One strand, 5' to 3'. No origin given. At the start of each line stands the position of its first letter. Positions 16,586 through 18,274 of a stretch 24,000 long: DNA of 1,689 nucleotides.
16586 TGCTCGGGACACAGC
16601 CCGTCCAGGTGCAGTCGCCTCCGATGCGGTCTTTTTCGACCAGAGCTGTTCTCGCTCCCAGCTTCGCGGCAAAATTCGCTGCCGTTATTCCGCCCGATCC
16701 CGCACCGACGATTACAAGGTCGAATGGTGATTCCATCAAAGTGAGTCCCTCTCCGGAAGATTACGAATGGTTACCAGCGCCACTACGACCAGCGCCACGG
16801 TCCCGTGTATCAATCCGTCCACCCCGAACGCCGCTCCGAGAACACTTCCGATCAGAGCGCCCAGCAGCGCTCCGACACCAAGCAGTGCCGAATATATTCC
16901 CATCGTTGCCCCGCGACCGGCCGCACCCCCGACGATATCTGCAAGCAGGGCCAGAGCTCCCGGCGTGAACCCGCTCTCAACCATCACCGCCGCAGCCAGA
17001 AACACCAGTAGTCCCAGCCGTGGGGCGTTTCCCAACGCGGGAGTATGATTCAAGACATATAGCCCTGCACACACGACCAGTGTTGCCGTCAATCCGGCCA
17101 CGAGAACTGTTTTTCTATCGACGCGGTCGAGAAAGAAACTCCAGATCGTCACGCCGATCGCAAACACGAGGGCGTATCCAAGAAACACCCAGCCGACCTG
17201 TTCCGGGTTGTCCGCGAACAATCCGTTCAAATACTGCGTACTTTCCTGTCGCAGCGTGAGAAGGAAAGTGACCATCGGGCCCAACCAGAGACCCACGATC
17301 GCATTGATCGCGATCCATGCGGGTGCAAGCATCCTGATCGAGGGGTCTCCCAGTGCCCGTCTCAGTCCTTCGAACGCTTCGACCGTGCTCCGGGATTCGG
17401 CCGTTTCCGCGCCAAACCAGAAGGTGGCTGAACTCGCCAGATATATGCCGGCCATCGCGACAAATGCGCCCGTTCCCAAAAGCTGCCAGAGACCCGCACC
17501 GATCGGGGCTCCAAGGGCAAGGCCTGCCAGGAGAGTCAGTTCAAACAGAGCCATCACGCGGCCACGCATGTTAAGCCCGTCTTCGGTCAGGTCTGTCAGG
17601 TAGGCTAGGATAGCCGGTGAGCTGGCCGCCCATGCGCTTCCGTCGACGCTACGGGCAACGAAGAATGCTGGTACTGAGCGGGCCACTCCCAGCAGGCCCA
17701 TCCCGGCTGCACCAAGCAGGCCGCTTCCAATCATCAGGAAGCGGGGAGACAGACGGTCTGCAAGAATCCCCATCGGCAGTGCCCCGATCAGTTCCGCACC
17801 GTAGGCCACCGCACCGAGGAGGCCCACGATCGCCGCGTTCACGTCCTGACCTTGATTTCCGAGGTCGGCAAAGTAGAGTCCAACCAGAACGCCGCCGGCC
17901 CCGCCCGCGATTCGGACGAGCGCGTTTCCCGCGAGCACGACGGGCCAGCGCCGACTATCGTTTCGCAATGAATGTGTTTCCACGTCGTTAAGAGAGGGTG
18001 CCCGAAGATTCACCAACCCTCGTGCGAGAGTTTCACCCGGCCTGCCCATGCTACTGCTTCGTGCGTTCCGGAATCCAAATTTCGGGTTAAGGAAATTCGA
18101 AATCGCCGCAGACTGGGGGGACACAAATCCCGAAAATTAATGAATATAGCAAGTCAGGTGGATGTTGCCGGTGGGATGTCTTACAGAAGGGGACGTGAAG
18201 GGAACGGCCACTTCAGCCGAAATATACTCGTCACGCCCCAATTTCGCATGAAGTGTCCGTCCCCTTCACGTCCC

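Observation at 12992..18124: Tightly coupled four-gene operon (MFS permease, flavoprotein disulfide reductase, multi-cluster radical SAM, ArsM-like methyltransferase): candidate undescribed system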

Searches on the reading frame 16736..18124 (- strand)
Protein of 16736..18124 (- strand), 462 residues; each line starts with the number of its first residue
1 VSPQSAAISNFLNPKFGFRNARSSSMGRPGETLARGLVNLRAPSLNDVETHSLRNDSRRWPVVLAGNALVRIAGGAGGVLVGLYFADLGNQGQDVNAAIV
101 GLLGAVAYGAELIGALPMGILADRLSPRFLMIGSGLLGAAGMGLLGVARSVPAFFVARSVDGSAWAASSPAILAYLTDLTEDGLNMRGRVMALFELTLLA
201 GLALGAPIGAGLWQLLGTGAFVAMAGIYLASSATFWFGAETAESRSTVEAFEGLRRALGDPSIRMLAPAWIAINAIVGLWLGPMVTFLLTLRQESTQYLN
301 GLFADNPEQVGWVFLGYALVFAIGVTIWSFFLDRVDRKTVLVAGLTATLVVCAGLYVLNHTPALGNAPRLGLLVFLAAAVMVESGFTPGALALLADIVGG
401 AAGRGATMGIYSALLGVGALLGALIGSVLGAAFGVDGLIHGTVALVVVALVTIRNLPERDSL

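Call 4: search_protein_families(library=pfam, proteins=[window:16736-18124:-], max_evalue=0.01)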
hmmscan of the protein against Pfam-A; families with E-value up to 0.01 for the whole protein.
window:16736-18124:- (462 aa): 1 family
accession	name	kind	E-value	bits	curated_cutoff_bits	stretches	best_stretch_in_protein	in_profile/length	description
PF07690.21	MFS_1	-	1.6e-34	119.8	33.4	2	86-291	25-227/347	Major Facilitator Superfamily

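Call 5: search_protein_families(library=ncbifam, proteins=[window:16736-18124:-], max_evalue=0.01)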
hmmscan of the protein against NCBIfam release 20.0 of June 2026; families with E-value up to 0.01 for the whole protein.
window:16736-18124:- (462 aa): 5 families
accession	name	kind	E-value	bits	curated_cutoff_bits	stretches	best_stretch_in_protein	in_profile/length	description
TIGR00880.1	2_A_01_02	superfamily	8.7e-14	51.8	131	2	111-237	11-136/141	multidrug resistance protein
TIGR00900.1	2A0121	subfamily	9.9e-09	35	319.6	1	75-382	14-310/364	H+ Antiporter protein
TIGR00881.1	2A0104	subfamily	1.1e-08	34.5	407.75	1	101-227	33-158/379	phosphoglycerate transporter protein PgtP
TIGR00895.1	2A0115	subfamily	2e-05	23.7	418.55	1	56-216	11-168/398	aromatic acid/H+ symport family MFS transporter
NF000218.1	FexA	exception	0.00031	19.5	900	1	308-451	56-190/475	chloramphenicol/florfenicol efflux MFS transporter FexA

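Call 79: search_solved_structures(query=window:16736-18049:-, max_evalue=0.01)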
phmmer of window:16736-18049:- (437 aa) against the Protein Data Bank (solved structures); distinct sequences matched with E-value up to 0.01: 1.
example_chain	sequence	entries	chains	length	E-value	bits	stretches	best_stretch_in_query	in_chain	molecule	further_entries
3wdo_A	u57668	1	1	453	0.00094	21.4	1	66-426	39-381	MFS Transporter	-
